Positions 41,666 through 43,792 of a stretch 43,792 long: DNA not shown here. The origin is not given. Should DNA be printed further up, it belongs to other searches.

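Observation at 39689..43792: Tad/Ups-like type IV pilus module with an atypical platform, two coupled pilin-like genes and an operonic membrane glycosyltransferase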

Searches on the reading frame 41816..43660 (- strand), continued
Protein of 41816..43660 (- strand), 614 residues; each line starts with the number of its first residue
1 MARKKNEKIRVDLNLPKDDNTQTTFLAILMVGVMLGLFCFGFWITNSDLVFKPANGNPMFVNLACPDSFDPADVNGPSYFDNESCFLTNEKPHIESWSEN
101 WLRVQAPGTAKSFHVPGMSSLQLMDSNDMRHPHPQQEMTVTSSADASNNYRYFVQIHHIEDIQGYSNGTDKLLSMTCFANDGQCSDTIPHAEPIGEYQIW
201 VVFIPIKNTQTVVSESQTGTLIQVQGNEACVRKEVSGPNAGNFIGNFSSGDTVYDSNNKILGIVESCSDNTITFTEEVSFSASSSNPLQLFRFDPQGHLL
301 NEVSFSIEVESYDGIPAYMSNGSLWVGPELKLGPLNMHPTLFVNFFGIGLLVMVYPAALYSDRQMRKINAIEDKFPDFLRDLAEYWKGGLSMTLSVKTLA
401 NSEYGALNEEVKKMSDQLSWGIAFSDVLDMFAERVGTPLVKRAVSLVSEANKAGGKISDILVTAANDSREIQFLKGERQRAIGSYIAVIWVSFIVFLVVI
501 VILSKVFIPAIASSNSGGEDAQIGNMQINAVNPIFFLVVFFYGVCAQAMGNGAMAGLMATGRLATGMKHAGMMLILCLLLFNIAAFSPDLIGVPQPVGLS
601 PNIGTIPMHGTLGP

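Call 40: get_annotated_region(hit=H3, flank=8000)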
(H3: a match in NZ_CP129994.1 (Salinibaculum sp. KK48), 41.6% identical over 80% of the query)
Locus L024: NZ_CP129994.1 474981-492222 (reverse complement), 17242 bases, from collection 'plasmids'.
description: Salinibaculum sp. KK48 plasmid unnamed2, complete sequence
organism: Salinibaculum sp. KK48 (NCBI taxid 3058903)
taxonomy: Archaea; Euryarchaeota; Halobacteria; Halobacteriales; Haloarculaceae; Salinibaculum; Salinibaculum sp. KK48
host: -; source: cell culture,sediment; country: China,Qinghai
typing (MOB-suite, as given by PLSDB): non-mobilizable
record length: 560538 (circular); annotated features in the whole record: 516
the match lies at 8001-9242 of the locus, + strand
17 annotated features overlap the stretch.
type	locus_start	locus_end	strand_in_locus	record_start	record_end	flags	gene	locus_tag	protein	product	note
CDS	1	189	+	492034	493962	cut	-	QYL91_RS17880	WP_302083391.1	TFIIB-type zinc ribbon-containing protein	-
CDS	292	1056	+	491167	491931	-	nucS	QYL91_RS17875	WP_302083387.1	endonuclease NucS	-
CDS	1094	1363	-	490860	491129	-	-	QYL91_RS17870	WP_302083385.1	hypothetical protein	-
CDS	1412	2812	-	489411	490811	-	-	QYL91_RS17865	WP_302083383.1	hypothetical protein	-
CDS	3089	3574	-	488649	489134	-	-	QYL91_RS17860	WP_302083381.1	type IV pilin N-terminal domain-containing protein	-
CDS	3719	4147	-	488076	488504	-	-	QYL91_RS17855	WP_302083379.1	type IV pilin N-terminal domain-containing protein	-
CDS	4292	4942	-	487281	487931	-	-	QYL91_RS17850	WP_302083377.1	DNA-binding protein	-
CDS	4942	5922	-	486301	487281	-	-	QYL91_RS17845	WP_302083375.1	replication factor A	-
CDS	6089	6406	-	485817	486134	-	-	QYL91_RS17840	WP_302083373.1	FUN14 domain-containing protein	-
CDS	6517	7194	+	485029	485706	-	-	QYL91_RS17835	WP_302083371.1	hypothetical protein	-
CDS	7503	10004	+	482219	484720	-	-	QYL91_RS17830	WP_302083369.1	ATPase, T2SS/T4P/T4SS family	-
CDS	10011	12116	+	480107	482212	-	-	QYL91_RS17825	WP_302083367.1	type II secretion system F family protein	-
CDS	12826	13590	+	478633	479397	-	-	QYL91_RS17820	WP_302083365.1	hypothetical protein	-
CDS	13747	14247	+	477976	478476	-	-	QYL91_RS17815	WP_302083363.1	hypothetical protein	-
CDS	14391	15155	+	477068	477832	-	-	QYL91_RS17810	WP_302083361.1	hypothetical protein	-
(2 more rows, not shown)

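Call 41: search_protein_families(library=pfam, proteins=[L023:11935-12495:+, L023:12498-13088:+, L023:13076-14077:+, L023:14070-14522:+, L023:14515-15312:+, L023:6125-6562:+, L023:5457-5906:+, L024:12826-13590:+, L024:13747-14247:+, L024:14391-15155:+], max_evalue=0.01)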
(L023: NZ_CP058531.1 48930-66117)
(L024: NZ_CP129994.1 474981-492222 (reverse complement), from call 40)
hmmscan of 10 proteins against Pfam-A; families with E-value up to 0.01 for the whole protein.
L023:11935-12495:+ (186 aa): 1 family
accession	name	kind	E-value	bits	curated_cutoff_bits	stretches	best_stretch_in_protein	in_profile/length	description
PF23958.1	DUF7287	-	5.3e-32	112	27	1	1-186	8-157/157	Family of unknown function (DUF7287)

L023:12498-13088:+ (196 aa): 1 family
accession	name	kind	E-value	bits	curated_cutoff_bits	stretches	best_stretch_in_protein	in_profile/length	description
PF23959.1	DUF7288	-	2.4e-65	220.8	27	1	2-193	1-184/184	Family of unknown function (DUF7288)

L023:13076-14077:+ (333 aa): 1 family
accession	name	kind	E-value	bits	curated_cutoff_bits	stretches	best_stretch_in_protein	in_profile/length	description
PF23922.1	DUF7261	-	0.0002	22.1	27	1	21-92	3-76/169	Family of unknown function (DUF7261)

L023:14070-14522:+ (150 aa): 1 family
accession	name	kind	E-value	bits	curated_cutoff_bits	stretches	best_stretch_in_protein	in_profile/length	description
PF23928.1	DUF7266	-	4.7e-25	88.4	27.6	1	3-147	2-142/145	Family of unknown function (DUF7266)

L023:14515-15312:+ (265 aa): 1 family
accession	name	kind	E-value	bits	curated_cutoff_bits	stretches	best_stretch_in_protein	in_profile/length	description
PF23960.2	DUF7289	-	6.3e-50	170.4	27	1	4-262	1-237/238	Family of unknown function (DUF7289)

L023:6125-6562:+ (145 aa): 0 families

L023:5457-5906:+ (149 aa): 1 family
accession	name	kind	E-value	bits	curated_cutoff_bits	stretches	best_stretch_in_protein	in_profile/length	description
PF07790.16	Pilin_N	-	9e-23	81.4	25.2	1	11-84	1-70/78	Archaeal Type IV pilin, N-terminal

L024:12826-13590:+ (254 aa): 1 family
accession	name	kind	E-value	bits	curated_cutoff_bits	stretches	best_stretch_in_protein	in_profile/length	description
PF23959.1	DUF7288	-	7.3e-31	108.4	27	1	34-251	1-184/184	Family of unknown function (DUF7288)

L024:13747-14247:+ (166 aa): 1 family
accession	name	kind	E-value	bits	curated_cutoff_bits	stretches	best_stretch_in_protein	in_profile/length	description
PF23928.1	DUF7266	-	8.3e-12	45.5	27.6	1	6-141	2-124/145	Family of unknown function (DUF7266)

L024:14391-15155:+ (254 aa): 1 family
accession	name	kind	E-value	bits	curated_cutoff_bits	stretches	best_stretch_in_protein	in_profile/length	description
PF23960.2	DUF7289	-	3.3e-15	56.7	27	1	2-249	27-238/238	Family of unknown function (DUF7289)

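Call 46: search_solved_structures(query=L001:7354-8874:+, max_evalue=1e-10)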
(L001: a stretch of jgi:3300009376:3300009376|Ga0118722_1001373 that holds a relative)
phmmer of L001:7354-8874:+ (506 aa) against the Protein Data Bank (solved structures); distinct sequences matched with E-value up to 1e-10: 9.
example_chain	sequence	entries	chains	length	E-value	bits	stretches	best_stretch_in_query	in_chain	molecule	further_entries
2oap_1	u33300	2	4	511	4.7e-119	401.2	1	23-502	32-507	Type II secretion system protein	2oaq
4ii7_A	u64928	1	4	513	1.7e-78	267.4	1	47-476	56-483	FlaI ATPase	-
4ihq_A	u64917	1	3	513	1.1e-77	264.7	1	47-476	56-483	FlaI ATPase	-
8rkd_E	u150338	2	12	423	2.6e-36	128.3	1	95-435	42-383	Pilus assembly ATPase CpaF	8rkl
8rjf_A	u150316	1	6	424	2.6e-36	128.3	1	95-435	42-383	Pilus assembly ATPase CpaF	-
9e24_A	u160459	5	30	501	3.8e-36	127.8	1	94-435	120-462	CpaF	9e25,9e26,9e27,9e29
6bge_A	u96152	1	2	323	1.9e-14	56.2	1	254-373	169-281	VirB11-like protein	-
1g6o_A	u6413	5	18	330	2e-14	56.1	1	254-373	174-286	CAG-ALPHA | virB11 homolog | Cag-alfa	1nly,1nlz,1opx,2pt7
2gza_A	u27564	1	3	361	4.4e-12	48.4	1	241-371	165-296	Type IV secretion system protein VirB11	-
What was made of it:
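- On Archaeal type IV pilus / type IV filament assembly system: PDB 2OAP scores 401 bits (call 46).
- On Bacterial Tad (T4cP) pilus: CpaF scores 128 bits against 401 for the archaeal ATPase (call 46).
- Closest known: Bacterial Tad. Different: The CpaF-like score is only 128 bits (call 46).
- ATPase affinity: best PDB match is Archaeoglobus GspE 2OAP at 401 bits, against Sulfolobus FlaI at 267 and CpaF at 128 (call 46).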

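Call 71: search_protein_families(library=pfam, proteins=[L001:5571-7211:+, L001:2964-3911:+], max_evalue=0.001)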
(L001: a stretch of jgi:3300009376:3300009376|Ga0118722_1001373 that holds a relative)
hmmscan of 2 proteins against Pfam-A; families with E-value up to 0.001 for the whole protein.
L001:5571-7211:+ (546 aa): 0 families

L001:2964-3911:+ (315 aa): 0 families

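Call 86: get_annotated_region(hit=H6, flank=7000)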
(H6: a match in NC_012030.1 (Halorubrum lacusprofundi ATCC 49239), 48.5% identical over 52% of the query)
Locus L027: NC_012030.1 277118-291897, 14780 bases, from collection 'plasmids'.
description: Halorubrum lacusprofundi ATCC 49239 plasmid pHLAC01, complete sequence
organism: Halorubrum lacusprofundi ATCC 49239 (NCBI taxid 416348)
taxonomy: Archaea; Euryarchaeota; Halobacteria; Halobacteriales; Haloferacaceae; Halorubrum; Halorubrum lacusprofundi; Halorubrum lacusprofundi ATCC 49239
host: -; source: -; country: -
typing (MOB-suite, as given by PLSDB): non-mobilizable; mating-pair formation MPF_unknown
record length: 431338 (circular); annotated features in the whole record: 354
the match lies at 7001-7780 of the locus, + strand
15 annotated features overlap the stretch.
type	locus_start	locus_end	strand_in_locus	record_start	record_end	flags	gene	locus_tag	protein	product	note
CDS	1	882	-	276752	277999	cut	-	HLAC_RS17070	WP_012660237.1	CaiB/BaiF CoA-transferase family protein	-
CDS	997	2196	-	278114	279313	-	-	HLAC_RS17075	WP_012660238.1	MFS transporter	GO:0055085 - transmembrane transport [Evidence IEA]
CDS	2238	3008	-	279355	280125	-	-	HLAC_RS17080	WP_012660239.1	IclR family transcriptional regulator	GO:0006355 - regulation of DNA-templated transcription [Evidence IEA]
CDS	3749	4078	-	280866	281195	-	-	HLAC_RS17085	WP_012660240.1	hypothetical protein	-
CDS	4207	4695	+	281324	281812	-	-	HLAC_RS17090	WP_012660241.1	Lrp/AsnC family transcriptional regulator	-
CDS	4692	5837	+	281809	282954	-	-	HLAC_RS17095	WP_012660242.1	aminotransferase class I/II-fold pyridoxal phosphate-dependent enzyme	GO:0009058 - biosynthetic process [Evidence IEA]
CDS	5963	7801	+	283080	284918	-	-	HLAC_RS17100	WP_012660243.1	type II/IV secretion system ATPase subunit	-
CDS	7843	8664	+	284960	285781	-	-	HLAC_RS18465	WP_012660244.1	IS5-like element ISHla2 family transposase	GO:0006313 - DNA transposition [Evidence IEA]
CDS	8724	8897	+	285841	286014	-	-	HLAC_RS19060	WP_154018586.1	hypothetical protein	-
CDS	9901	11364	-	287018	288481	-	-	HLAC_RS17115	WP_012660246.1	orc1/cdc6 family replication initiation protein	-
CDS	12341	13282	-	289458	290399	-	-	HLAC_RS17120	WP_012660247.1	DMT family transporter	GO:0055085 - transmembrane transport [Evidence IEA]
CDS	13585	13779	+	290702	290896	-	-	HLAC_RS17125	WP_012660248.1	hypothetical protein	-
CDS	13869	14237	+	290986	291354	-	-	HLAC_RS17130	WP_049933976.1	SHOCT domain-containing protein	-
CDS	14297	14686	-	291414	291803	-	-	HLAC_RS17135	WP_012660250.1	ribbon-helix-helix protein, CopG family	GO:0006355 - regulation of DNA-templated transcription [Evidence IEA]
CDS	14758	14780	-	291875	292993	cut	-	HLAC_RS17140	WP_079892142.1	MFS transporter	GO:0055085 - transmembrane transport [Evidence IEA]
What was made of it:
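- Tried and rejected: The Halorubrum plasmid hit H6 is a locus disrupted by an IS element and was uninformative (call 86).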

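Call 87: get_annotated_region(hit=H1, flank=7000)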
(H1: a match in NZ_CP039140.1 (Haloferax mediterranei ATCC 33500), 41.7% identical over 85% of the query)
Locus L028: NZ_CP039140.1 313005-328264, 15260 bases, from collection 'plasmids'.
description: Haloferax mediterranei ATCC 33500 plasmid pHME505, complete sequence
organism: Haloferax mediterranei ATCC 33500 (NCBI taxid 523841)
taxonomy: Archaea; Euryarchaeota; Halobacteria; Halobacteriales; Haloferacaceae; Haloferax; Haloferax mediterranei; Haloferax mediterranei ATCC 33500
host: -; source: Cell culture,Spain; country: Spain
typing (MOB-suite, as given by PLSDB): non-mobilizable
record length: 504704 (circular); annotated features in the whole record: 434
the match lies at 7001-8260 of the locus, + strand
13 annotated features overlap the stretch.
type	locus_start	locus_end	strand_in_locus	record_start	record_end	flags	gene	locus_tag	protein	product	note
CDS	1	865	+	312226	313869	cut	-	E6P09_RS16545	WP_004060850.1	PAS domain S-box protein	-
CDS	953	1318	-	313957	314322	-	-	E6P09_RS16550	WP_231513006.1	VOC family protein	-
CDS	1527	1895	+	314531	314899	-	-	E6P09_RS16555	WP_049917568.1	hypothetical protein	-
CDS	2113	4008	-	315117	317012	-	-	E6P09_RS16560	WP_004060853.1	hypothetical protein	-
CDS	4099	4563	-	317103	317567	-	-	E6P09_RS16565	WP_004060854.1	type IV pilin N-terminal domain-containing protein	-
CDS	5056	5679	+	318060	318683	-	-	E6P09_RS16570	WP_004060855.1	hypothetical protein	-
CDS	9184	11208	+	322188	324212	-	-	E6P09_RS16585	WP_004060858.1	type II secretion system F family protein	-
CDS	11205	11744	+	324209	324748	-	-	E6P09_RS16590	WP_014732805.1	hypothetical protein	-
CDS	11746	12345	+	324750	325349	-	-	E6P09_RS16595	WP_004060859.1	hypothetical protein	-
CDS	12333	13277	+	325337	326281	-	-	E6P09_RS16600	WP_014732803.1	hypothetical protein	-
CDS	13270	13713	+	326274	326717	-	-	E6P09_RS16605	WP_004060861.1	hypothetical protein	-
CDS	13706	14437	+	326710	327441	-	-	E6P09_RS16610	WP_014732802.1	hypothetical protein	-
CDS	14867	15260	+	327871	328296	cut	-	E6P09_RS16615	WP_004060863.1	type IV pilin N-terminal domain-containing protein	-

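Call 88: search_protein_families(library=pfam, proteins=[L028:11205-11744:+, L028:11746-12345:+, L028:12333-13277:+, L028:13270-13713:+, L028:13706-14437:+, L028:5056-5679:+], max_evalue=0.01)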
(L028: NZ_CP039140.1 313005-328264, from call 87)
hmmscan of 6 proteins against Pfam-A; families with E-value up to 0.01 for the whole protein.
L028:11205-11744:+ (179 aa): 1 family
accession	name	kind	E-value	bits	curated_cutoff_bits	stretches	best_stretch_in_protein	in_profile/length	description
PF23958.1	DUF7287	-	6.8e-33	114.9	27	1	13-179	2-157/157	Family of unknown function (DUF7287)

L028:11746-12345:+ (199 aa): 1 family
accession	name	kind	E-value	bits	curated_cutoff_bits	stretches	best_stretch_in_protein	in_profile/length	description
PF23959.1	DUF7288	-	4.5e-63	213.4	27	1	4-196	1-184/184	Family of unknown function (DUF7288)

L028:12333-13277:+ (314 aa): 1 family
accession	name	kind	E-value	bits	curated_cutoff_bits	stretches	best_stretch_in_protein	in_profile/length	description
PF23922.1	DUF7261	-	1.5e-06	29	27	1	15-123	2-108/169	Family of unknown function (DUF7261)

L028:13270-13713:+ (147 aa): 1 family
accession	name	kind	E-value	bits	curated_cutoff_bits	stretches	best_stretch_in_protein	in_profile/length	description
PF23928.1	DUF7266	-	1.3e-22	80.6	27.6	1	1-137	1-135/145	Family of unknown function (DUF7266)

L028:13706-14437:+ (243 aa): 2 families
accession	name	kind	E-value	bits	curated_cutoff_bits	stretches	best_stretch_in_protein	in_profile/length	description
PF23960.2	DUF7289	-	2.4e-55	188.1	27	1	5-240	1-237/238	Family of unknown function (DUF7289)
PF23928.1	DUF7266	-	0.00016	21.9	27.6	1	3-73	2-73/145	Family of unknown function (DUF7266)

L028:5056-5679:+ (207 aa): 2 families
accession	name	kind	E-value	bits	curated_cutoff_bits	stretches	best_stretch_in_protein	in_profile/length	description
PF23442.1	DUF7125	-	3.6e-49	167.1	29.1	1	1-206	1-206/207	Family of unknown function (DUF7125)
PF06745.19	ATPase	-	3.1e-08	33.7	26.6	1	87-192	110-217/231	KaiC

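Call 91: search_protein_families(library=pfam, proteins=[L004:10478-11371:-], max_evalue=0.001)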
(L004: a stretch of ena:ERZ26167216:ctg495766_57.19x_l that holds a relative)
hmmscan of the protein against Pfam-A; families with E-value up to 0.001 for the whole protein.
L004:10478-11371:- (297 aa): 2 families
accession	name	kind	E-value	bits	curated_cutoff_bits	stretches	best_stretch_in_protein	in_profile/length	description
PF13481.12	AAA_25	-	0.00025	21.2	27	0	32-77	10-57/195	AAA domain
PF13671.12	AAA_33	-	0.00026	21.7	27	1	55-192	1-120/143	AAA domain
